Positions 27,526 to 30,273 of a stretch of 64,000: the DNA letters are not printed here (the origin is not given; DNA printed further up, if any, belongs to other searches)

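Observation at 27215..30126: blaI / blaR1-like(TPR) signal-transduction pair with a promoter-overlapping perfect palindrome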

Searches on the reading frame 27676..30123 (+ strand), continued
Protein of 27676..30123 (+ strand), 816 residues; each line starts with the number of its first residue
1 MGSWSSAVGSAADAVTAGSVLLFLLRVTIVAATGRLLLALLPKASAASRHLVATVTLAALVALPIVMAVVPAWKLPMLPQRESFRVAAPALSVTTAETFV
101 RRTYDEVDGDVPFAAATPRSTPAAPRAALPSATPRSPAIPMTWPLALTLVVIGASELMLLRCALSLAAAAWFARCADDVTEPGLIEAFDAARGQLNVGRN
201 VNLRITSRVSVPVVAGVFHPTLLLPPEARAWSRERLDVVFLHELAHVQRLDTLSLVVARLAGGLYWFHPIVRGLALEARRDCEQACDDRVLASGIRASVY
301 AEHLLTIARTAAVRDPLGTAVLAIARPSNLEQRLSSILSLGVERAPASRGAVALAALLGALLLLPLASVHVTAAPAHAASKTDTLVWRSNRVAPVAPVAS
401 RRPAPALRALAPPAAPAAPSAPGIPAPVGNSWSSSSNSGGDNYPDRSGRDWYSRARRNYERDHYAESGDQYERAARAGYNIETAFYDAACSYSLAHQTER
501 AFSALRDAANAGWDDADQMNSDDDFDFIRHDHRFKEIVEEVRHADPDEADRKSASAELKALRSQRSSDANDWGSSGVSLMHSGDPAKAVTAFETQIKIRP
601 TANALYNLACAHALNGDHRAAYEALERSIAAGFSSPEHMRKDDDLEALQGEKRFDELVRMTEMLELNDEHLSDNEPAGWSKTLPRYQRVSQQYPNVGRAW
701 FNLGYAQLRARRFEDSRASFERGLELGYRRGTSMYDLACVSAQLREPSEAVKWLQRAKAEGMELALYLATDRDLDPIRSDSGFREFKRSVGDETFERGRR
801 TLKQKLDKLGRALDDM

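Call 60: fold_search(model_id=the predicted structure, library=pdb)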
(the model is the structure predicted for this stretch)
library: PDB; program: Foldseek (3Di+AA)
matches with E <= 10: 1274; with E <= 0.001: 39
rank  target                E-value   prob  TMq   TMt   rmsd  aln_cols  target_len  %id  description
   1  8chy                  9.8e-08  1.00  0.13  0.33  15.8       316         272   17  Crystal structure of an 8-repeat consensus TPR superhelix with Zinc. (released 2024-02-21)
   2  9qhb                  2.1e-07  1.00  0.13  0.32  15.7       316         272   18  Crystal structure of 16-repeat CTPR protein with eliminated coordination sites (released 2025-10-22)
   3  9qhc_B                9.8e-07  1.00  0.13  0.32  21.0       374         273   16  Crystal structure of 8-repeat CTPR protein with eliminated coordination sites (released 2025-10-22)
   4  9qhc_A                6.8e-06  1.00  0.13  0.32  20.7       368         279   16  Crystal structure of 8-repeat CTPR protein with eliminated coordination sites (released 2025-10-22)
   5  6eou                  1.3e-05  1.00  0.13  0.28  16.9       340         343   16  O-GlcNAc transferase TPR domain with the intellectual disability associated mutation L254F (released 2018-05-09)
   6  7ntf_A                2.1e-05  1.00  0.14  0.13  23.8       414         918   12  Cryo-EM structure of unliganded O-GlcNAc transferase (released 2021-11-17)
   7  9rtt_Q                4.8e-05  1.00  0.14  0.13  32.4       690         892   13  Activated Elongation Complex with IWS1 and ELOF1 (released 2025-09-03)
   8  7y4i_A                5.4e-05  1.00  0.12  0.12  25.9       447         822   16  Crystal structure of SPINDLY in complex with GDP (released 2022-12-07)
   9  8dtf_A                5.6e-05  1.00  0.14  0.14  23.8       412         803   14  Cryo-EM structure of the full length Arabidopsis SPY with complete TPRs (released 2023-03-08)
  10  5dse_C                5.8e-05  1.00  0.16  0.18  35.2       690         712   13  Crystal Structure of the TTC7B/Hyccin Complex (released 2015-12-02)
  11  7yeh_A                6.3e-05  1.00  0.16  0.13  21.0       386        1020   13  Cryo-EM structure of human OGT-OGA complex (released 2023-07-12)
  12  8dth_A                6.5e-05  1.00  0.14  0.15  20.0       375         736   15  Cryo-EM structure of Arabidopsis SPY alternative conformation 2 (released 2023-03-08)
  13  1w3b_A                7.6e-05  1.00  0.13  0.23  18.1       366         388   14  The superhelical TPR domain of O-linked GlcNAc transferase reveals structural similarities to importin alpha. (released 2004-09-09)
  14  7y4i_B                7.9e-05  1.00  0.14  0.14  20.8       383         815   15  Crystal structure of SPINDLY in complex with GDP (released 2022-12-07)
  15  6vbv_4                8.5e-05  1.00  0.15  0.28  18.9       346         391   14  Structure of the bovine BBSome:ARL6:GTP complex (released 2020-01-29)
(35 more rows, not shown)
